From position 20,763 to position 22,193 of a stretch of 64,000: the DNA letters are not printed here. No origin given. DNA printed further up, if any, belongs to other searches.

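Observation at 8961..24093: Divergent catabolic supercluster: Mo-hydroxylase (CoxMSL-like) + family-III CoA-transferase opposite IorAB + hydantoinase A/B + acyl-CoA DH + split B12 acyl-CoA mutase; enzyme-family inventory of anaerobic indoleacetate (iaa-like) degradation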

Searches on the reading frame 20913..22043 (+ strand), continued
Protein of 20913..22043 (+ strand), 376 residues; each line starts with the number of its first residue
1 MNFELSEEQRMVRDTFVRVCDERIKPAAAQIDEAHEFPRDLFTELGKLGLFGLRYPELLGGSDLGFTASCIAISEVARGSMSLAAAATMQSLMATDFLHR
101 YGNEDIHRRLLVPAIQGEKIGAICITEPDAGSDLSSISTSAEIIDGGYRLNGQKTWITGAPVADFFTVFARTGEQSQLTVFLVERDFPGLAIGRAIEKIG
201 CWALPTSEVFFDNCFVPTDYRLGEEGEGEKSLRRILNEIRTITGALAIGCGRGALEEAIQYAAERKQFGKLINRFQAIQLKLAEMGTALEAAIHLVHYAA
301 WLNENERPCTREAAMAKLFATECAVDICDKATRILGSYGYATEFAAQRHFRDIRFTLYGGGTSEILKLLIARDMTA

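Call 38: list_cluster_members(proteins=[P0129, P0131, P0132, P0138, P0135, P0140, P0147, P0137, P0141, P0162])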
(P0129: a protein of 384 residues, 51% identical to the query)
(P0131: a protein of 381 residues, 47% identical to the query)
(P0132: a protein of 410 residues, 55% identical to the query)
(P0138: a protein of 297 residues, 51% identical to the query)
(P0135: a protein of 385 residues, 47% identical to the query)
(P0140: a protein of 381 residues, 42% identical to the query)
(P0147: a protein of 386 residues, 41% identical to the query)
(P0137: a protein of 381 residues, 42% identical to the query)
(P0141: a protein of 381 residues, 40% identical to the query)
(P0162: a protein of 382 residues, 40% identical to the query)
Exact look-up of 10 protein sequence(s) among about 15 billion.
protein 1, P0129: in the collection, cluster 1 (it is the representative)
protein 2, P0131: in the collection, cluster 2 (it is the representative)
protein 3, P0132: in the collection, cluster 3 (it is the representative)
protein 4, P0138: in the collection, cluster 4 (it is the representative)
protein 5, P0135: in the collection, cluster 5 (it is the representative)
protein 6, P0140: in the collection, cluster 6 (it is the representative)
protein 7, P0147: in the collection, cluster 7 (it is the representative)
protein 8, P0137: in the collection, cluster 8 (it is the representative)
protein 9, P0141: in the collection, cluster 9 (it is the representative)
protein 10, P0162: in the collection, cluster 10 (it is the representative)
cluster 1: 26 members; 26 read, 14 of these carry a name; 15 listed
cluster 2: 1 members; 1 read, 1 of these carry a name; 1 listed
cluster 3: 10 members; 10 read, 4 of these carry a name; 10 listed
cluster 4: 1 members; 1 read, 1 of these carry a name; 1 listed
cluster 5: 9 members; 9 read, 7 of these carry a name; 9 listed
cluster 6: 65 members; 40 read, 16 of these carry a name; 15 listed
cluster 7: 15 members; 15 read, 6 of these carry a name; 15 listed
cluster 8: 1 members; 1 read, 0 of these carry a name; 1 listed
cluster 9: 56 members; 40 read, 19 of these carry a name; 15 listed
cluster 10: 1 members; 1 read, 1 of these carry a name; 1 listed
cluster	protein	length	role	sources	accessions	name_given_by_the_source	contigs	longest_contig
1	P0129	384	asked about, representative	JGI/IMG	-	alkylation response protein AidB-like acyl-CoA dehydrogenase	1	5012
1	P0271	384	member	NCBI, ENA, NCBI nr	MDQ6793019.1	MAG: acyl-CoA dehydrogenase family protein [Candidatus Dormibacteraeota bacterium] | acyl-CoA dehydrogenase family protein [Candidatus Dormibacteraeota bacterium]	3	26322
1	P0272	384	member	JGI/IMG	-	alkylation response protein AidB-like acyl-CoA dehydrogenase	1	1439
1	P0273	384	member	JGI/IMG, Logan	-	alkylation response protein AidB-like acyl-CoA dehydrogenase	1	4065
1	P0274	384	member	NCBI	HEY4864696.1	MAG TPA: acyl-CoA dehydrogenase family protein [Candidatus Dormibacteraeota bacterium]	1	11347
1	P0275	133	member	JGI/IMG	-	alkylation response protein AidB-like acyl-CoA dehydrogenase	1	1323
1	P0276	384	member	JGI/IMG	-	alkylation response protein AidB-like acyl-CoA dehydrogenase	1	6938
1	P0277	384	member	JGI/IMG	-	alkylation response protein AidB-like acyl-CoA dehydrogenase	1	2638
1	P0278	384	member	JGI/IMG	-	alkylation response protein AidB-like acyl-CoA dehydrogenase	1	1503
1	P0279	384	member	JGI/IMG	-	alkylation response protein AidB-like acyl-CoA dehydrogenase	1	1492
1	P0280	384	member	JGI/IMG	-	alkylation response protein AidB-like acyl-CoA dehydrogenase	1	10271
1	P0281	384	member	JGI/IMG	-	alkylation response protein AidB-like acyl-CoA dehydrogenase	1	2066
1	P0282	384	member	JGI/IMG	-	alkylation response protein AidB-like acyl-CoA dehydrogenase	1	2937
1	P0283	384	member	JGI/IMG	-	alkylation response protein AidB-like acyl-CoA dehydrogenase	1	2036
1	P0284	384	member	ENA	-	-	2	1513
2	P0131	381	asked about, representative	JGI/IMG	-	alkylation response protein AidB-like acyl-CoA dehydrogenase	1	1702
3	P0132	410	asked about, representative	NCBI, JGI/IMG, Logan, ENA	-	butyryl-CoA dehydrogenase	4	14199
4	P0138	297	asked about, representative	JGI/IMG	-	alkylation response protein AidB-like acyl-CoA dehydrogenase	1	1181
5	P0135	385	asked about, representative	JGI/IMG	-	alkylation response protein AidB-like acyl-CoA dehydrogenase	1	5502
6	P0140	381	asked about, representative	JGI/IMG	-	-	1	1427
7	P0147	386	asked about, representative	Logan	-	-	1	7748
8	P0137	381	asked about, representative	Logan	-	-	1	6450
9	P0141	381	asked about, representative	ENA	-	-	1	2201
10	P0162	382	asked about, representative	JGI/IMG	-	alkylation response protein AidB-like acyl-CoA dehydrogenase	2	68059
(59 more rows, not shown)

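Call 39: search_solved_structures(query=window:20913-22043:+, max_evalue=1e-40)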
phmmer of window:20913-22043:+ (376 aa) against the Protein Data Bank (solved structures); distinct sequences matched with E-value up to 1e-40: 67 (the best 60 are shown).
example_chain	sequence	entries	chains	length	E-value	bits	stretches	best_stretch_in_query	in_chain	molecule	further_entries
2dvl_A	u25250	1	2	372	3.2e-77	263.4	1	5-374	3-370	Acyl-CoA dehydrogenase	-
4n5f_A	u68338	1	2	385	2.8e-75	257.1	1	6-373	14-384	Putative acyl-CoA dehydrogenase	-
4l1f_A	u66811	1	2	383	3.8e-73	250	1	1-373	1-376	Acyl-CoA dehydrogenase domain protein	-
1ws9_A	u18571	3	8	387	2.3e-72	247.4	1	3-374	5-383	acyl-CoA dehydrogenase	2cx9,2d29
2vig_A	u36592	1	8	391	8.4e-72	245.6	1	3-372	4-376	SHORT-CHAIN SPECIFIC ACYL-COA DEHYDROGENASE,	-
7y0a_A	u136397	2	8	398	1.4e-71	244.8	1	3-372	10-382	Short-chain specific acyl-CoA dehydrogenase, mitochondrial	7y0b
5ol2_C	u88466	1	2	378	1.5e-71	244.8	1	6-371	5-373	Acyl-CoA dehydrogenase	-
1jqi_A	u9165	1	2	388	1.6e-71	244.7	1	3-372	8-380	short chain acyl-CoA dehydrogenase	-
8sgs_A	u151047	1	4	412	1.6e-71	244.7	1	3-372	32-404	Short-chain specific acyl-CoA dehydrogenase, mitochondrial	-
4m9a_A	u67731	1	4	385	6.5e-70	239.4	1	6-373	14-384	Acyl-CoA dehydrogenase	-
4u83_A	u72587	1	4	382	1.4e-69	238.3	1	5-373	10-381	Acyl-CoA dehydrogenase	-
5lnx_A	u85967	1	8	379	2.5e-69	237.5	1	6-372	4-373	Acyl-CoA dehydrogenase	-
4kto_A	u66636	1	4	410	4e-69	236.8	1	1-375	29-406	isovaleryl-CoA dehydrogenase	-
6fah_C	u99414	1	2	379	3.4e-68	233.7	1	6-371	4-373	Caffeyl-CoA reductase-Etf complex subunit CarC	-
3nf4_A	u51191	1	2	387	1.7e-67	231.5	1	17-375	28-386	acyl-CoA dehydrogenase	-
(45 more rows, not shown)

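Call 52: find_related_loci(query=A2, collection=genome_contigs, flank=10000)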
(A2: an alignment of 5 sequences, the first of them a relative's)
Query A2 (381 aa) in genome_contigs; peptide patterns used: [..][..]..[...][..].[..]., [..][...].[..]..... (x = any residue, [..] = any of these).
599 stretches matched a pattern (row limit reached: there are more); 590 encode a relative of the query (tblastn E <= 1e-3); the best 80 are kept; 80 distinct loci.
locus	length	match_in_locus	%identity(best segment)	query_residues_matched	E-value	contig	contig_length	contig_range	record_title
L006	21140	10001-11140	83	1-380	0e+0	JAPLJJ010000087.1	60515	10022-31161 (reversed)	MAG: Deltaproteobacteria bacterium isolate LacPavin_0419_WC90_MAG_47_15 LacPavin_0419_WC90_scaffold_252682, whole genome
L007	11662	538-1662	66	6-380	3e-170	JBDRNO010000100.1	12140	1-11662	MAG: Bacteroidota bacterium isolate MEGAHIT-group-1.892 k141_5574153, whole genome shotgun sequence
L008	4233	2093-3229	65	2-380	4e-168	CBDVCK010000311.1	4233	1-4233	MAG TPA_asm: uncultured Thermoplasmata archaeon isolate SRR22302367_concoct_124 genome assembly, contig: ERZ26661968.187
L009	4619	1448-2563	65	6-377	2e-164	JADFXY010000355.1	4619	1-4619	MAG: Deltaproteobacteria bacterium isolate nDJH2bin9 nDJH2_bin9_NODE_355_length_4619_cov_0.910508, whole genome shotgun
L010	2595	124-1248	63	6-380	2e-170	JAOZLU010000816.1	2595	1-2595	MAG: Desulfobacterales bacterium isolate GMC2_bin_2_sub GMC2_12612_length_2595_cov_48.321260, whole genome shotgun seque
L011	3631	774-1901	63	6-380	6e-165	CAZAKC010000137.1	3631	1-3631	MAG TPA_asm: uncultured Desulfobacteraceae bacterium isolate SRP163575_co1_521 genome assembly, contig: NODE_55429_lengt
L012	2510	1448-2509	67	9-362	2e-168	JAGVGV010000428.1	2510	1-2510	MAG: Deltaproteobacteria bacterium isolate DeMMO2_24 c_000000015842, whole genome shotgun sequence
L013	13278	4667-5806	62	6-380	3e-157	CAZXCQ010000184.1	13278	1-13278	MAG TPA_asm: uncultured Desulfobacteraceae bacterium isolate SRP323688_co1_244 genome assembly, contig: NODE_7240_length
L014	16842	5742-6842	62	11-377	3e-154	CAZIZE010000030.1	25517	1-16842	MAG TPA_asm: uncultured bacterium isolate binchicken_co219_16 genome assembly, contig: k141_951083, whole genome shotgun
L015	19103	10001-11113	61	10-380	1e-153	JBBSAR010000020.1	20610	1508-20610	MAG: Desulfatiglandales bacterium isolate La6_metabat2.031 La6_metabat2.031_K_1044201_L_20610_cov_12.7017, whole genome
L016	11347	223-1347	60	6-380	8e-153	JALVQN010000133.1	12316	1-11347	MAG: Desulfobacterales bacterium isolate A3_metabat2_scaf2bin.054 A3_NODE_3864_length_12316_cov_2.465420, whole genome s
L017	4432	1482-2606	60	6-380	4e-155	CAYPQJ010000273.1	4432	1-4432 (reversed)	MAG TPA_asm: uncultured Desulfobacteraceae bacterium isolate binchicken_co51_216 genome assembly, contig: NODE_10403_len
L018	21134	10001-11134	59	3-380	2e-151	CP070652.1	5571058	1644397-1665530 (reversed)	MAG: Deltaproteobacteria bacterium isolate bin85 chromosome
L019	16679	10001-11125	61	6-380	1e-149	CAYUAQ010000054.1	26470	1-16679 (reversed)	MAG TPA_asm: uncultured Desulfobacteraceae bacterium isolate SRP338002_co1_42 genome assembly, contig: NODE_1671_length_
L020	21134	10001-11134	59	3-380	2e-149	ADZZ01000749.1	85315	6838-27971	Delta proteobacterium NaphS2 ctg_1101087568010, whole genome shotgun sequence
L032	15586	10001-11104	58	10-377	2e-142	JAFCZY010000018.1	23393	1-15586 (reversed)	MAG: Deltaproteobacteria bacterium isolate AB_1215_Bin_136 AB_1215_Bin_136_scaffold_4124, whole genome shotgun sequence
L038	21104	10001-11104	57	10-377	4e-141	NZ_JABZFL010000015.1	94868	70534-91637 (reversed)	MAG: Desulfobacula sp. isolate Grevelingen_8MPaII_metabat2.13 scaffold_271, whole genome shotgun sequence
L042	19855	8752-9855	56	10-377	1e-138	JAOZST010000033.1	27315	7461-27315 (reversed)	MAG: Desulfobacteraceae bacterium isolate GMC6.metabat2.94 GMC6_1015_length_27315_cov_13.532355, whole genome shotgun se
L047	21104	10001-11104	49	8-375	1e-119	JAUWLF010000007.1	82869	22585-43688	MAG: Chloroflexota bacterium isolate CSMAG_2365 CSMAG_2365_k141_835163_length_82869_cov_24.6886, whole genome shotgun se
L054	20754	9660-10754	49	10-377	1e-112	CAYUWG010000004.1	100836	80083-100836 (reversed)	MAG TPA_asm: uncultured Chromatiales bacterium isolate SRP093185_co1_160 genome assembly, contig: NODE_47_length_100836_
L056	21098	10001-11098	48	10-377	4e-111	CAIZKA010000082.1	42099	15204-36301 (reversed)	MAG: uncultured beta proteobacterium isolate Loc090519-8m_bin-0150 genome assembly, contig: bin-0150:082/585, whole geno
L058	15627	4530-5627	48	10-377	7e-110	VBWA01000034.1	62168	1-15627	MAG: Rhodocyclaceae bacterium isolate X1_MaxBin.001 scaffold_449, whole genome shotgun sequence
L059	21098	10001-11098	48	10-377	1e-109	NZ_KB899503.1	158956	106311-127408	Aromatoleum toluclasticum ATCC 700605 strain MF63 F464DRAFT_scaffold00013.13, whole genome shotgun sequence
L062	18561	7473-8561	48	13-377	2e-108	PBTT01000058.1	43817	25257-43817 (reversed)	MAG: Acidiferrobacteraceae bacterium isolate NP54 51542, whole genome shotgun sequence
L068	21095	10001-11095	47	10-377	5e-108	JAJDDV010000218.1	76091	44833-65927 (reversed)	MAG: Phycisphaerae bacterium isolate OFTM174 OFTM174_217, whole genome shotgun sequence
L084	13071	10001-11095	44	10-377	1e-104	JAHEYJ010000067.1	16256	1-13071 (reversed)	MAG: Bacteroidetes bacterium isolate nzgw125 NODE_2192_length_16257_cov_2.983515, whole genome shotgun sequence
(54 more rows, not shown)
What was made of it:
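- Tried and rejected: The five-sequence alignment worked (call 52).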

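Call 55: search_protein_families(library=pfam, proteins=[L059:41-1204:+, L059:1278-2402:+, L059:2282-3181:+, L059:3237-4445:+, L059:4607-6166:+, L059:11088-13124:+, L059:16687-19377:+, L059:18091-19308:-, L059:19444-20475:-, L059:16097-18073:+], max_evalue=0.00001)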
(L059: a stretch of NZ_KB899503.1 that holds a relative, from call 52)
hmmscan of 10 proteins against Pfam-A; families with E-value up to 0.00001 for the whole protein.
L059:41-1204:+ (387 aa): 0 families

L059:1278-2402:+ (374 aa): 0 families

L059:2282-3181:+ (299 aa): 2 families
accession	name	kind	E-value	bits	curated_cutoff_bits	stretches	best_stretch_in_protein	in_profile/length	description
PF07729.17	FCD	-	1.4e-19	71.2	24.3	1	157-280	1-123/125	FCD domain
PF00392.27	GntR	-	9.2e-19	67.3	27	1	87-143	2-59/64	Bacterial regulatory proteins, gntR family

L059:3237-4445:+ (402 aa): 2 families
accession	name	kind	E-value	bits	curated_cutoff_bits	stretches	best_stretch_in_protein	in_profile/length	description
PF00108.29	Thiolase_N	-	2e-21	77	26.4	1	16-266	9-258/260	Thiolase, N-terminal domain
PF02803.24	Thiolase_C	-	2.1e-15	56.9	27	1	283-398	7-122/123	Thiolase, C-terminal domain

L059:4607-6166:+ (519 aa): 2 families
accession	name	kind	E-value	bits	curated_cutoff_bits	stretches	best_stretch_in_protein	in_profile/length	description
PF00501.34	AMP-binding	-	2e-80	270.9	29.9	1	19-375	4-384/384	AMP-binding enzyme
PF13193.12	AMP-binding_C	-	4.8e-20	72.7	24.5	1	425-500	1-76/76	AMP-binding enzyme C-terminal domain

L059:11088-13124:+ (678 aa): 1 family
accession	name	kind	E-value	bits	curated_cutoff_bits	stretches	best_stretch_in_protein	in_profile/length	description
PF01642.28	MM_CoA_mutase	-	1.3e-193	644.6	22.1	1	156-670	3-512/512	Methylmalonyl-CoA mutase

L059:16687-19377:+ (896 aa): 2 families
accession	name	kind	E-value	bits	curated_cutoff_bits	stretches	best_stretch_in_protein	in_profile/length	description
PF13458.12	Peripla_BP_6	-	1.3e-45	157.1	31.7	1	539-875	2-328/343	Periplasmic binding protein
PF01094.35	ANF_receptor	-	8.1e-16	58.4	25.4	1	569-732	20-184/353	Receptor family ligand binding region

L059:18091-19308:- (405 aa): 0 families

L059:19444-20475:- (343 aa): 3 families
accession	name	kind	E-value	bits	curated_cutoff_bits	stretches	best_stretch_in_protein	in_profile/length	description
PF14525.12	AraC_binding_2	-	6.9e-49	166.3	27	1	35-218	1-173/173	AraC-binding-like domain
PF12833.13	HTH_18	-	1.4e-21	77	33.6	1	261-342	1-79/80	Helix-turn-helix domain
PF00165.29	HTH_AraC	-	9.2e-12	45.2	26.6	0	248-289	1-42/42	Bacterial regulatory helix-turn-helix proteins, AraC family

L059:16097-18073:+ (658 aa): 1 family
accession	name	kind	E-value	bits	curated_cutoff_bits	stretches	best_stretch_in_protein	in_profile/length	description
PF02515.22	CoA_transf_3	-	5.4e-67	226.9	23.3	1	265-633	5-366/366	CoA-transferase family III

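Call 63: search_protein_families(library=ncbifam, proteins=[L058:14290-15540:+, L056:18680-20236:+, L054:2774-4636:+, L038:4277-6118:+, L047:1523-3334:+], max_evalue=1e-10)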
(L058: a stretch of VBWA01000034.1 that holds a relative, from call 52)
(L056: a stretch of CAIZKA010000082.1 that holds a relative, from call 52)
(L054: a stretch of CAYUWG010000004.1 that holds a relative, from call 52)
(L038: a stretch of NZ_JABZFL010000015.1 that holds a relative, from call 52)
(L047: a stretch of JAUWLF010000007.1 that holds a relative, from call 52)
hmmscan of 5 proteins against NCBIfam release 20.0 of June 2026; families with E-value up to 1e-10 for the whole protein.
L058:14290-15540:+ (417 aa): 3 families
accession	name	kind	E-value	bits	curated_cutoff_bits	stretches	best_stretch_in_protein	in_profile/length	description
NF009588.0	PRK13029.1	subfamily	1.4e-191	639.2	952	1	2-417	39-462/1196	indolepyruvate ferredoxin oxidoreductase family protein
NF009589.0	PRK13030.1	subfamily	4.6e-167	557.8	816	1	2-417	39-446/1170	indolepyruvate ferredoxin oxidoreductase family protein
TIGR03336.1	IOR_alpha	equivalog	7.5e-27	93.9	650.9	1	79-417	68-364/595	indolepyruvate ferredoxin oxidoreductase subunit alpha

L056:18680-20236:+ (519 aa): 3 families
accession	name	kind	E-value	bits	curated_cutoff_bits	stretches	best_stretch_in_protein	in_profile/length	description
NF009588.0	PRK13029.1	subfamily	1.1e-245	818.4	952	1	2-519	39-560/1196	indolepyruvate ferredoxin oxidoreductase family protein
NF009589.0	PRK13030.1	subfamily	3.5e-222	740.3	816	1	2-519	39-544/1170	indolepyruvate ferredoxin oxidoreductase family protein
TIGR03336.1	IOR_alpha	equivalog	5.2e-40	137.3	650.9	1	81-519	70-468/595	indolepyruvate ferredoxin oxidoreductase subunit alpha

L054:2774-4636:+ (621 aa): 6 families
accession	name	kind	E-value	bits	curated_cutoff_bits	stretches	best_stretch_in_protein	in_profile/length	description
TIGR03336.1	IOR_alpha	equivalog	4.7e-200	665.9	650.9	1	17-618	2-595/595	indolepyruvate ferredoxin oxidoreductase subunit alpha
NF009589.0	PRK13030.1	subfamily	1.6e-31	108.9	816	1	36-484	57-546/1170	indolepyruvate ferredoxin oxidoreductase family protein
NF009588.0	PRK13029.1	subfamily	2.2e-19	68.9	952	1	364-586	447-671/1196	indolepyruvate ferredoxin oxidoreductase family protein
NF006412.0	PRK08659.1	equivalog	5.5e-18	65.3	411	1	18-200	6-194/378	2-oxoacid:acceptor oxidoreductase subunit alpha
TIGR03710.1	OAFO_sf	subfamily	2.1e-16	59.6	482.75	1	11-90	187-266/561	2-oxoacid:acceptor oxidoreductase subunit alpha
NF005507.0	PRK07119.1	subfamily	7.5e-15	54.6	399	1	17-234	4-219/352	3-methyl-2-oxobutanoate dehydrogenase subunit VorB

L038:4277-6118:+ (614 aa): 6 families
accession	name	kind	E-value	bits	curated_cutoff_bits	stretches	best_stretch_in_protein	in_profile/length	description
TIGR03336.1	IOR_alpha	equivalog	3.1e-189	630.1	650.9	1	1-611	5-595/595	indolepyruvate ferredoxin oxidoreductase subunit alpha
NF009589.0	PRK13030.1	subfamily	2e-31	108.6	816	1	75-477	125-545/1170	indolepyruvate ferredoxin oxidoreductase family protein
TIGR03710.1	OAFO_sf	subfamily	4.6e-18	65.1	482.75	1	3-172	198-371/561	2-oxoacid:acceptor oxidoreductase subunit alpha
NF009588.0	PRK13029.1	subfamily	1.2e-17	63.1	952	0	358-477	449-561/1196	indolepyruvate ferredoxin oxidoreductase family protein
NF005507.0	PRK07119.1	subfamily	2e-15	56.5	399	1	3-292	9-308/352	3-methyl-2-oxobutanoate dehydrogenase subunit VorB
NF006412.0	PRK08659.1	equivalog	1.4e-14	54.2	411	1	2-185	9-197/378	2-oxoacid:acceptor oxidoreductase subunit alpha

L047:1523-3334:+ (604 aa): 6 families
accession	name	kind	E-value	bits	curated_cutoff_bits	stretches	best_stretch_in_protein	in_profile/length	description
TIGR03336.1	IOR_alpha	equivalog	7.5e-199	661.9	650.9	1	1-604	5-590/595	indolepyruvate ferredoxin oxidoreductase subunit alpha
NF009589.0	PRK13030.1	subfamily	4.3e-34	117.4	816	1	74-476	124-546/1170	indolepyruvate ferredoxin oxidoreductase family protein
NF009588.0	PRK13029.1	subfamily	1.4e-20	72.9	952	1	90-475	142-561/1196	indolepyruvate ferredoxin oxidoreductase family protein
TIGR03710.1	OAFO_sf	subfamily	2.6e-18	65.9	482.75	0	3-170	198-369/561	2-oxoacid:acceptor oxidoreductase subunit alpha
NF006412.0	PRK08659.1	equivalog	4e-14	52.6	411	0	2-35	9-42/378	2-oxoacid:acceptor oxidoreductase subunit alpha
NF005507.0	PRK07119.1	subfamily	1.3e-12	47.2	399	1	3-289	9-307/352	3-methyl-2-oxobutanoate dehydrogenase subunit VorB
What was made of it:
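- IOR genes of two other kinds are linked to other iaa-like clusters (call 63).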

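Call 73: find_encoding_contigs(protein=P0021, flank=10000, max_places=1)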
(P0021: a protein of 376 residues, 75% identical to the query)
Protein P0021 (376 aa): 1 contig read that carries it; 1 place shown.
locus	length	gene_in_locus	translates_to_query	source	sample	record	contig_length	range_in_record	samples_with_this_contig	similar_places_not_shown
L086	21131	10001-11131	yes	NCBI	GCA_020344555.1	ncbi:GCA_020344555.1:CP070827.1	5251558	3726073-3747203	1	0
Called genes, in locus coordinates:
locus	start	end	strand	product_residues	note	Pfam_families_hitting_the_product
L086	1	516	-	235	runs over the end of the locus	PF01694:Rhomboid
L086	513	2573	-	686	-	PF13757:VIT_2 (weak), PF08487:VIT, PF00092:VWA, PF05762:VWA_CoxE (weak), PF13519:VWA_2, PF13768:VWA_3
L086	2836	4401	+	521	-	PF25601:AAA_lid_14 (faint), PF00158:Sigma54_activat, PF14532:Sigma54_activ_2 (faint)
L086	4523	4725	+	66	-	PF03853:YjeF_N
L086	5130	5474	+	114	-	-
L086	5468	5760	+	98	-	-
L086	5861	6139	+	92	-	PF01558:POR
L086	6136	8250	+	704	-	PF05378:Hydant_A_N, PF01968:Hydantoinase_A, PF19278:Hydant_A_C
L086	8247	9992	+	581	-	PF02538:Hydantoinase_B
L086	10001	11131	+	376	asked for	PF02771:Acyl-CoA_dh_N, PF02770:Acyl-CoA_dh_M, PF00441:Acyl-CoA_dh_1, PF08028:Acyl-CoA_dh_2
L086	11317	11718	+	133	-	PF02310:B12-binding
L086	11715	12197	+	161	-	PF01642:MM_CoA_mutase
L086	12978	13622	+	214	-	PF07638:Sigma70_ECF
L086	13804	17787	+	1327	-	PF00069:Pkinase, PF07714:PK_Tyr_Ser-Thr, PF13374:TPR_10, PF13424:TPR_12, PF24885:TPR_NPHP3, PF13374:TPR_10, PF24885:TPR_NPHP3, PF13374:TPR_10, +13 more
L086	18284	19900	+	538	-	-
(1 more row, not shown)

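Call 74: find_encoding_contigs(protein=P0058, flank=10000, max_places=1)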
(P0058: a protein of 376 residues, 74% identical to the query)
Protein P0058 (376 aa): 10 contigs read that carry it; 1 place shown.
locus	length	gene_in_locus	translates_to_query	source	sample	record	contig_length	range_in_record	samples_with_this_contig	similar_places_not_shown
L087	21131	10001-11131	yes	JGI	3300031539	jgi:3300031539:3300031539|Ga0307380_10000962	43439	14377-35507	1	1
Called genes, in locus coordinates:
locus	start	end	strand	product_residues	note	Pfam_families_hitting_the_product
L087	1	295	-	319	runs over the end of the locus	PF00892:EamA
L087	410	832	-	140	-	PF01842:ACT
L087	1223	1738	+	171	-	-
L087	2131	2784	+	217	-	-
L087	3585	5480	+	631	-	PF01855:POR_N, PF12837:Fer4_6 (faint), PF02775:TPP_enzyme_C, PF00037:Fer4 (weak)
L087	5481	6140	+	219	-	PF01558:POR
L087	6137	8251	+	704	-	PF05378:Hydant_A_N, PF01968:Hydantoinase_A, PF19278:Hydant_A_C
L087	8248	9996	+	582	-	PF02538:Hydantoinase_B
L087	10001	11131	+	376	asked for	PF02771:Acyl-CoA_dh_N, PF02770:Acyl-CoA_dh_M, PF00441:Acyl-CoA_dh_1, PF08028:Acyl-CoA_dh_2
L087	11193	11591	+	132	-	PF02310:B12-binding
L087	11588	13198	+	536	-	PF01642:MM_CoA_mutase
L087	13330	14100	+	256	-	PF00941:FAD_binding_5, PF03450:CO_deh_flav_C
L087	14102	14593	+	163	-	PF00111:Fer2, PF01799:Fer2_2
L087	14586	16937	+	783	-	PF01315:Ald_Xan_dh_C, PF02738:MoCoBD_1, PF20256:MoCoBD_2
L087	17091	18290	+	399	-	PF02515:CoA_transf_3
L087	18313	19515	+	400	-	PF00108:Thiolase_N, PF02803:Thiolase_C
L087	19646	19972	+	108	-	PF01909:NTP_transf_2, PF18765:Polbeta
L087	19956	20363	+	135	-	PF05168:HEPN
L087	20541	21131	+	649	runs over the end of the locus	PF00724:Oxidored_FMN, PF00070:Pyr_redox (faint), PF00890:FAD_binding_2 (weak), PF01266:DAO (faint), PF03486:HI0933_like (faint), PF07992:Pyr_redox_2, PF12831:FAD_oxidored (weak), PF13450:NAD_binding_8, +1 more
